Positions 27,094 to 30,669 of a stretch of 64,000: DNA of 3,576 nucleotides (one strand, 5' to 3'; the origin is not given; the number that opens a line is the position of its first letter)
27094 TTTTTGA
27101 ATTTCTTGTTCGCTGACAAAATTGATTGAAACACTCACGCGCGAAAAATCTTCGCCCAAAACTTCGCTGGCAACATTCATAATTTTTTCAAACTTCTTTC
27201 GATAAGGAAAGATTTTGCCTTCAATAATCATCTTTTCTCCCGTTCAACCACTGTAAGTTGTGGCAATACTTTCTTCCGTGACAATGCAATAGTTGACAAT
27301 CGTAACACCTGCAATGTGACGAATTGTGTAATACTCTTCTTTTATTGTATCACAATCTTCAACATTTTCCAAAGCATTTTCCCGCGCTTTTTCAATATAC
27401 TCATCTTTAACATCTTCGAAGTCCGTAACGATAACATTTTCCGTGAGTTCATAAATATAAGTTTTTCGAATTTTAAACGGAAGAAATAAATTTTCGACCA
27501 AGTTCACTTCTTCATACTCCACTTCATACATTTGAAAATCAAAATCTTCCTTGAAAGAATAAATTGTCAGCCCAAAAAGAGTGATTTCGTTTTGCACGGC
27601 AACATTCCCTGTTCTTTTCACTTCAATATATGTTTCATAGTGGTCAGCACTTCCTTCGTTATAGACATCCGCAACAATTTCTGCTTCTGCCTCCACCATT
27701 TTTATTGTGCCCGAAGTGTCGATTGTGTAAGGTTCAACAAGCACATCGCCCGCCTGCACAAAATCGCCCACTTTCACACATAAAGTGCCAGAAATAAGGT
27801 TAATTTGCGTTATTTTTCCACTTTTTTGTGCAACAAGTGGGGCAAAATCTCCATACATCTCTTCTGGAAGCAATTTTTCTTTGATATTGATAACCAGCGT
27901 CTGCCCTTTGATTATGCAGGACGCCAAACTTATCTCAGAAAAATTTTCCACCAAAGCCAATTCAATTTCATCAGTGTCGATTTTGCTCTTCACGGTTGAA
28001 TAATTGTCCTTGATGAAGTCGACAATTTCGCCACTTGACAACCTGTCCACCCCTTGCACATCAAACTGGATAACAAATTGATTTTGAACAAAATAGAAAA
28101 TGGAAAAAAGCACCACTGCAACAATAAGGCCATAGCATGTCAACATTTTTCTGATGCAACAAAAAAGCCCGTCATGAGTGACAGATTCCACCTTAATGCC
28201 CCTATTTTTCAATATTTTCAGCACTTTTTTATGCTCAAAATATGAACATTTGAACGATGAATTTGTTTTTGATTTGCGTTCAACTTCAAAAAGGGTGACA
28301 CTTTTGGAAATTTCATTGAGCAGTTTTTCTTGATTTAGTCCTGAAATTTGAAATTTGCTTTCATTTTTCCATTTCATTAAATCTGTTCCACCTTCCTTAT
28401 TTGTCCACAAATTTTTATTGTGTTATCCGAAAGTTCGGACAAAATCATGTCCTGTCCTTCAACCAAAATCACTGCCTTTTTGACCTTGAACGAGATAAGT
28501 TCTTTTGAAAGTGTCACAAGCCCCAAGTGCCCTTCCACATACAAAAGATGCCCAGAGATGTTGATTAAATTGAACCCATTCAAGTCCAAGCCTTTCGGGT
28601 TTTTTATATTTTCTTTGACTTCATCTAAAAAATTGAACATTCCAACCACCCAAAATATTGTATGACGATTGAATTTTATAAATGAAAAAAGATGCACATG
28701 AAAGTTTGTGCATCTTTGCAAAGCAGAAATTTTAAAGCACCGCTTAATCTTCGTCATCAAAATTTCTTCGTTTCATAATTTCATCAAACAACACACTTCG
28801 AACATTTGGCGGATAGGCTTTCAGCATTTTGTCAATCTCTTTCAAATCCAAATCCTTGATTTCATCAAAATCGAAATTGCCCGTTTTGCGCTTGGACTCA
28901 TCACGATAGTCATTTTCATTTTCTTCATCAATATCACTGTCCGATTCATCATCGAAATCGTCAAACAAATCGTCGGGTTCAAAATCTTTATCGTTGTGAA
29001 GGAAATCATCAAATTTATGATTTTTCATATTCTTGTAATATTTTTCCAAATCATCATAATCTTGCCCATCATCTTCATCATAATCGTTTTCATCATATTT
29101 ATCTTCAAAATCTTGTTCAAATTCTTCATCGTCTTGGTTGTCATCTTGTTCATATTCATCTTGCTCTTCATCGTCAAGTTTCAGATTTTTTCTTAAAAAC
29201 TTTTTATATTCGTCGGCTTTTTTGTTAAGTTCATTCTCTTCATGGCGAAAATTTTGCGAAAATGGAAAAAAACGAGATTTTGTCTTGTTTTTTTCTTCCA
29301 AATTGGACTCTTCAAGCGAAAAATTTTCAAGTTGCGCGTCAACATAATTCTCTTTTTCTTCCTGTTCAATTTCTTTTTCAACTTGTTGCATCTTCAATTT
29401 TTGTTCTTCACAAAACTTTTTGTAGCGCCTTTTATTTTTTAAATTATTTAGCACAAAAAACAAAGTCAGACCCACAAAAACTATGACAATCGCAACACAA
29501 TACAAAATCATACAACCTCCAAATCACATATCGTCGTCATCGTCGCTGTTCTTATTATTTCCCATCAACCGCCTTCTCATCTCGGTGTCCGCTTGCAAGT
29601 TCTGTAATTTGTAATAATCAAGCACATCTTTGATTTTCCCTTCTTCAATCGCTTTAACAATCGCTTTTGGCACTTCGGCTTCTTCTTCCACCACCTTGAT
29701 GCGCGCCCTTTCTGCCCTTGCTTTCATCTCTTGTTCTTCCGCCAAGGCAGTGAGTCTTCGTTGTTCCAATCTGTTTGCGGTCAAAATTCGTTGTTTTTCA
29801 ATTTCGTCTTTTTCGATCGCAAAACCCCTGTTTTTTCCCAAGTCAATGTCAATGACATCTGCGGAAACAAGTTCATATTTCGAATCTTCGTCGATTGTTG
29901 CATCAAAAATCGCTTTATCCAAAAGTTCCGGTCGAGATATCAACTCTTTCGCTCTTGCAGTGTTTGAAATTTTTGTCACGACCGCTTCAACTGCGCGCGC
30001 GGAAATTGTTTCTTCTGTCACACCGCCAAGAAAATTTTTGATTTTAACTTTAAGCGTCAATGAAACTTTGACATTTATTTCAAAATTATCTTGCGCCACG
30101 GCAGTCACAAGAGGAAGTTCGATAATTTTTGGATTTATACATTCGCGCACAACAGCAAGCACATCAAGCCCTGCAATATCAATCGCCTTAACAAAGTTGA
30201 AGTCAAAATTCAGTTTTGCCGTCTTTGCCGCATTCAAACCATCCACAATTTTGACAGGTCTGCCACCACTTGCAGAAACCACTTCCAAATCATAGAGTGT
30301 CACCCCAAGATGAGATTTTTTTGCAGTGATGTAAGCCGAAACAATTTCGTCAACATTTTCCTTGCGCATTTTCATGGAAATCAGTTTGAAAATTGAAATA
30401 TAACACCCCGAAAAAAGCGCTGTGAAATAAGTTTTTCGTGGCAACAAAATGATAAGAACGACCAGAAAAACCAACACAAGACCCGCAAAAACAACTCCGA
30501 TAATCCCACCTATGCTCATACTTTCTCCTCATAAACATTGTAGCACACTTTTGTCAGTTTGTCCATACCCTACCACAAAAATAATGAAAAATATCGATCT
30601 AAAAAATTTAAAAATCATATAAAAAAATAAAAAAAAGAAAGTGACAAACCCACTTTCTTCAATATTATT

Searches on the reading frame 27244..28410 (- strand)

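Call 44: search_protein_families(library=pfam, proteins=[window:27244-28410:-], max_evalue=0.00001)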
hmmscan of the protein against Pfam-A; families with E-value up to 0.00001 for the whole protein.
window:27244-28410:- (388 aa): 1 family
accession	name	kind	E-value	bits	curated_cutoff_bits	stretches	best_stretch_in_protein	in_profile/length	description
PF06898.16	YqfD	-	1.4e-58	199.1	25.2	1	19-382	8-379/379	Putative stage IV sporulation protein YqfD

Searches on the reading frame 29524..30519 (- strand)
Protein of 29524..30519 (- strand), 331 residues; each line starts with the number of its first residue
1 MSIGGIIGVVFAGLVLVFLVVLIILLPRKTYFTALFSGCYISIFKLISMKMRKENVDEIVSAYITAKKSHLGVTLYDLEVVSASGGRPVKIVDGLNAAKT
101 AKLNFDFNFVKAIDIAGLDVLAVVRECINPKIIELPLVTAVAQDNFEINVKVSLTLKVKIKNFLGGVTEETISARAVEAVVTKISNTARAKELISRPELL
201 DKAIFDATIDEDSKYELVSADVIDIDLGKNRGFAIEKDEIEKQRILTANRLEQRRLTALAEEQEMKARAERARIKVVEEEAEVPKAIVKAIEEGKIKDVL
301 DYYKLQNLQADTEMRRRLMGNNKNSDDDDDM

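Call 44: search_protein_families(library=pfam, proteins=[window:29524-30519:-], max_evalue=0.00001)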
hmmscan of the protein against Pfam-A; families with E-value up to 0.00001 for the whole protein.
window:29524-30519:- (331 aa): 1 family
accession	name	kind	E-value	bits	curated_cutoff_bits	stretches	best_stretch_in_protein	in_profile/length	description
PF12127.13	FloA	-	1.8e-80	270.8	34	1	10-319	3-311/314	Flotillin-like protein FloA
